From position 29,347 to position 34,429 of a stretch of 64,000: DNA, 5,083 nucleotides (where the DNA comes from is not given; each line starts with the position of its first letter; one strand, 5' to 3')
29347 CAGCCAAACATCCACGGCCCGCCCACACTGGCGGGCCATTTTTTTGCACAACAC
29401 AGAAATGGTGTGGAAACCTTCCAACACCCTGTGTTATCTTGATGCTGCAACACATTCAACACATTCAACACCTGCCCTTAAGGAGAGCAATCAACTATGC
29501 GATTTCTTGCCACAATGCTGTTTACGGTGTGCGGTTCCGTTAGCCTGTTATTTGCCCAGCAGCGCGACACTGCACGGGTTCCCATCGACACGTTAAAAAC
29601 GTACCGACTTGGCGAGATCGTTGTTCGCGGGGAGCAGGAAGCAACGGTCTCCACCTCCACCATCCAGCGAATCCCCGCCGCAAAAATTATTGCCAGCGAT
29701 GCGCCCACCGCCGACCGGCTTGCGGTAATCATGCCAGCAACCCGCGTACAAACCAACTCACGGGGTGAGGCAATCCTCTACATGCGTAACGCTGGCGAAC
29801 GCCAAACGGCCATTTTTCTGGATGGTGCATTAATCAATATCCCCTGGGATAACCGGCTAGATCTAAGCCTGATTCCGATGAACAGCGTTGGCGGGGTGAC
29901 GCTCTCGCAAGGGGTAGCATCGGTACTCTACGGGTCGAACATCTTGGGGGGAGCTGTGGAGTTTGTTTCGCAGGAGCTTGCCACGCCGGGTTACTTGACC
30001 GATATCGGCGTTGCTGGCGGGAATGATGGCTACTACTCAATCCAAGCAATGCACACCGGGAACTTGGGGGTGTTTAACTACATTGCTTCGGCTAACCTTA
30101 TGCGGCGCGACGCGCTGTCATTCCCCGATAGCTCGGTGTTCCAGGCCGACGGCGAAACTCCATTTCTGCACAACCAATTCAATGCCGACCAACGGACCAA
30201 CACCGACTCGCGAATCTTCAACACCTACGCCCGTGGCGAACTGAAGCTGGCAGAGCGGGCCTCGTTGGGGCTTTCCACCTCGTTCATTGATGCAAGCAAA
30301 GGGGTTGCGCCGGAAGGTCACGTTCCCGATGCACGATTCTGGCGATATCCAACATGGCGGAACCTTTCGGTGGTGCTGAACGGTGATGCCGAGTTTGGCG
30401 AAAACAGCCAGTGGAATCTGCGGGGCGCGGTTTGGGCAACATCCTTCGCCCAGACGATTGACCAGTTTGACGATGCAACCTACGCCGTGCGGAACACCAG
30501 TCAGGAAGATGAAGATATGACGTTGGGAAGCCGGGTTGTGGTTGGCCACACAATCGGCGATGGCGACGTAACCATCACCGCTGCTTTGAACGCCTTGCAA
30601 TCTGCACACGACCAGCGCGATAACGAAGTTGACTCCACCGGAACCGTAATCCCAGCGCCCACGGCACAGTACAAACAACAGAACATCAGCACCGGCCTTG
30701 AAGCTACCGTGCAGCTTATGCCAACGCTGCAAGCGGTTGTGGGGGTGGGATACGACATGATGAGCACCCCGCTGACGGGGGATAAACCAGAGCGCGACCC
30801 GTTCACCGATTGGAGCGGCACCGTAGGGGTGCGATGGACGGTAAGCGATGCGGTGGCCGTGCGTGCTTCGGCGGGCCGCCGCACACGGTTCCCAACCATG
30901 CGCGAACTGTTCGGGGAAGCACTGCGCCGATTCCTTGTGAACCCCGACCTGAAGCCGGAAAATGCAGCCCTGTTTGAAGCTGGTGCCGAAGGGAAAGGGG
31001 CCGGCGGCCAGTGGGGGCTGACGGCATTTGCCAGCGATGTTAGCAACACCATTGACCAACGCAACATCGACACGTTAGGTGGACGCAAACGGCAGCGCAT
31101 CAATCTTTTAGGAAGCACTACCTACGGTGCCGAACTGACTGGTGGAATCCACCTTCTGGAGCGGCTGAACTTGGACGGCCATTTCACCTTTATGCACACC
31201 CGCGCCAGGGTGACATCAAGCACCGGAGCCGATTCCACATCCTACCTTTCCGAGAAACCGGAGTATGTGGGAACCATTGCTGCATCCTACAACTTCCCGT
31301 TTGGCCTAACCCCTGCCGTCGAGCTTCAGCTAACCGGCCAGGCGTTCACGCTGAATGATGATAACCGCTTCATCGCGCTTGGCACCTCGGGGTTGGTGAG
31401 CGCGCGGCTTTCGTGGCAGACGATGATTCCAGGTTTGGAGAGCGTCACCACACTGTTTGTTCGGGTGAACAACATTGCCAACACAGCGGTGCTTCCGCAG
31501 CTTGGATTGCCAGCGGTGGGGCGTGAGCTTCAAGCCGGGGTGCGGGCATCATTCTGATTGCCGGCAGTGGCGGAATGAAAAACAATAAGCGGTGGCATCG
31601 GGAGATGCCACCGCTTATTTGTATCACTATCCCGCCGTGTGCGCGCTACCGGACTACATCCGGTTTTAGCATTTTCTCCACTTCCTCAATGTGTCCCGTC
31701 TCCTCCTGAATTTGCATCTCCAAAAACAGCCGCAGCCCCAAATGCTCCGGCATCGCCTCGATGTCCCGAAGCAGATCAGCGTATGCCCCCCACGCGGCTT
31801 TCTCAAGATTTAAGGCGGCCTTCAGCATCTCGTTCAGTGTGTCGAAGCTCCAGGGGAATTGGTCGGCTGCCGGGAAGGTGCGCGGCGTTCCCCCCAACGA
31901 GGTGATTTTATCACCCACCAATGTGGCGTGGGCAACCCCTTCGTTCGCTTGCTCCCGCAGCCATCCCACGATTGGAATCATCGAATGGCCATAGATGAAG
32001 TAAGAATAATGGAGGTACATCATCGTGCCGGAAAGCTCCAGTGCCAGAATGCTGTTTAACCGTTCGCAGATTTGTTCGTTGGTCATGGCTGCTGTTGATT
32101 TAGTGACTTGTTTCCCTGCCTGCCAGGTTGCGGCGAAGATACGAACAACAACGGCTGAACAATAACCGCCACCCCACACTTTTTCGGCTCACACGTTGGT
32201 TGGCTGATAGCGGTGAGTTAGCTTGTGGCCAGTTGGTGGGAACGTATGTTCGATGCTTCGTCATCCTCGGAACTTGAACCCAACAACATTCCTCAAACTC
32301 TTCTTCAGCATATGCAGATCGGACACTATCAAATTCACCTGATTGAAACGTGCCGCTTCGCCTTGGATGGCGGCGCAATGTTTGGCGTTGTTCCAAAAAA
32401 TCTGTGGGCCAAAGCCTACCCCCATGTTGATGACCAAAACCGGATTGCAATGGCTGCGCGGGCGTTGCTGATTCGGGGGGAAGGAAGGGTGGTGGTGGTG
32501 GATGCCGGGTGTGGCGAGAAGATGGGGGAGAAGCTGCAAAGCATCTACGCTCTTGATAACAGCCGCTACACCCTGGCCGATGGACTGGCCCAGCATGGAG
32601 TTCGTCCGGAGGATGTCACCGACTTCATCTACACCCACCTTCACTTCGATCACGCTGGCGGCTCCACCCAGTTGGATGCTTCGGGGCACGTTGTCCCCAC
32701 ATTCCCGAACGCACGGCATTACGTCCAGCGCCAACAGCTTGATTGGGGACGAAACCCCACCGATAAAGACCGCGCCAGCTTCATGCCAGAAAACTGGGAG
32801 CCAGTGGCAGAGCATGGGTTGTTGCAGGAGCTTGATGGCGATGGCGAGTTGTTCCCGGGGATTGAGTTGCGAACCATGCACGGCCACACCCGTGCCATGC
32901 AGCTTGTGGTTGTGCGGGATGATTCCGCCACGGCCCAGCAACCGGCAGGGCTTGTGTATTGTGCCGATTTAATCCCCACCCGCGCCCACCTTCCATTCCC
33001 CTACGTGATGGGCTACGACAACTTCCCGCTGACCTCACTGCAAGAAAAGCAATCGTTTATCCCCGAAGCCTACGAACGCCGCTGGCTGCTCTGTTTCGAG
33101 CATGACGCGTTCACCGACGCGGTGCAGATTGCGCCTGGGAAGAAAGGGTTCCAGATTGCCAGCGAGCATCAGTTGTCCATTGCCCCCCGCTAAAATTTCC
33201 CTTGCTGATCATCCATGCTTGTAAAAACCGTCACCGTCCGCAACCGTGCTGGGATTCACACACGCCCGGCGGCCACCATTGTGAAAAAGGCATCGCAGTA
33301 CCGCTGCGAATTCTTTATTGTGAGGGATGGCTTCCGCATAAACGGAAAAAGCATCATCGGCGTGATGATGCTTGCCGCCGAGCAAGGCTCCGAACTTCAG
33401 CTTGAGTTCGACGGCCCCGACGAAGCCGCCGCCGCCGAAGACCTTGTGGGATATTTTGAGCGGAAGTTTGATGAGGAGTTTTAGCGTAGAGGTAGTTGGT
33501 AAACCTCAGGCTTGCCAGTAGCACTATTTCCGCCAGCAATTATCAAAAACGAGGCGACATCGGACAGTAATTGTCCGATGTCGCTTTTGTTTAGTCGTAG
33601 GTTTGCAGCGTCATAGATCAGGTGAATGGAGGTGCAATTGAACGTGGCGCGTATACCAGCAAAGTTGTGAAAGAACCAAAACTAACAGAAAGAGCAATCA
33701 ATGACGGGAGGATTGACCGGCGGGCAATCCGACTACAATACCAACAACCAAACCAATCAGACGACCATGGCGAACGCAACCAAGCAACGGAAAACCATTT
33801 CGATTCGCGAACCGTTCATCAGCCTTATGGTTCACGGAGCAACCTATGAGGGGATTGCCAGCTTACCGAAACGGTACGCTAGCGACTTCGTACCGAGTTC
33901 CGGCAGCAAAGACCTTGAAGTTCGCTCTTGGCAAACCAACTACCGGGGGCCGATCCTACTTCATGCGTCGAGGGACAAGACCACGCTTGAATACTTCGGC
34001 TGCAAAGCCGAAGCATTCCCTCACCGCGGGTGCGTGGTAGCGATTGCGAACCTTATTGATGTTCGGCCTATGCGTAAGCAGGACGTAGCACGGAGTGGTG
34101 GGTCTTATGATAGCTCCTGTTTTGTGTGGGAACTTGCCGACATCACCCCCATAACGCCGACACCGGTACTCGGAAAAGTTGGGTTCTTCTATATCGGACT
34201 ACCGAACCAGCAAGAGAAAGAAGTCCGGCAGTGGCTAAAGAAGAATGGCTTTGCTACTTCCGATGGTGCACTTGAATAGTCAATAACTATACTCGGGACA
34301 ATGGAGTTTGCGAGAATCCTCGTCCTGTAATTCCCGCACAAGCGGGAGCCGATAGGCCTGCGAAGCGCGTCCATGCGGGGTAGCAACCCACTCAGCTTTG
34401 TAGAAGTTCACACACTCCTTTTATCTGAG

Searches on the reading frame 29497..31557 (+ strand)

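Call 6: search_protein_families(library=pfam, proteins=[window:29497-31557:+])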
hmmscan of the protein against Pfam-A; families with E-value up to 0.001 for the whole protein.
window:29497-31557:+ (686 aa): 4 families
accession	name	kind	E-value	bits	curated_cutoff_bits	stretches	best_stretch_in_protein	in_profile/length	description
PF00593.30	TonB_dep_Rec_b-barrel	-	1.2e-32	114.8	27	1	235-660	8-436/436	TonB dependent receptor-like, beta-barrel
PF07715.20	Plug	-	6.2e-10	40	23.9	1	52-153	5-107/107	TonB-dependent Receptor Plug Domain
PF14905.12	OMP_b-brl_3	-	1.6e-06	27.9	27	1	482-615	210-333/408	Outer membrane protein beta-barrel family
PF13505.12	OMP_b-brl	-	0.00017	22.3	28.7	0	358-461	58-152/175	Outer membrane protein beta-barrel domain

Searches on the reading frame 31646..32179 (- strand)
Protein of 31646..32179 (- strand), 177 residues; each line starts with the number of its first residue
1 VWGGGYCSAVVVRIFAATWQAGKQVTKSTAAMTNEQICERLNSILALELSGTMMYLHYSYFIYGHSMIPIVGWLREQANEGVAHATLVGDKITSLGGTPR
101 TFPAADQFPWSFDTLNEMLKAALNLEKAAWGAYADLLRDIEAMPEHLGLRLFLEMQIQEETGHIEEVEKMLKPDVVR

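Call 11: search_protein_families(library=pfam, proteins=[window:31646-32179:-])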
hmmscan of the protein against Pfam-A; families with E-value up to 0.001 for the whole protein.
window:31646-32179:- (177 aa): 1 family
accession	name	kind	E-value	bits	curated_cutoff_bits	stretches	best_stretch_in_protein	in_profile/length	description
PF00210.30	Ferritin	-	4.4e-16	59.5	24.5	1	39-172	2-137/142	Ferritin-like domain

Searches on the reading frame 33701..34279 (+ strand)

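Call 11: search_protein_families(library=pfam, proteins=[window:33701-34279:+])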
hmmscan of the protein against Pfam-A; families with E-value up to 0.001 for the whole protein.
window:33701-34279:+ (192 aa): 0 families

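Call 56: search_protein_families(library=pfam, proteins=[window:33701-34279:+], max_evalue=1)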
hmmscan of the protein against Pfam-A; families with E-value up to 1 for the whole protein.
window:33701-34279:+ (192 aa): 3 families
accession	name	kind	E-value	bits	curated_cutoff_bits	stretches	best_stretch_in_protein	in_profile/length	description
PF23359.1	Lsr2_DNA-bd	-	0.076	12.8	26.9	1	170-188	4-22/37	Lsr2 DNA-binding domain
PF18016.8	SAM_3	-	0.12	12.8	22.6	1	171-186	11-26/65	SAM domain (Sterile alpha motif)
PF04266.20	ASCH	-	0.15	13.2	21.2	1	67-129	13-61/103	ASCH domain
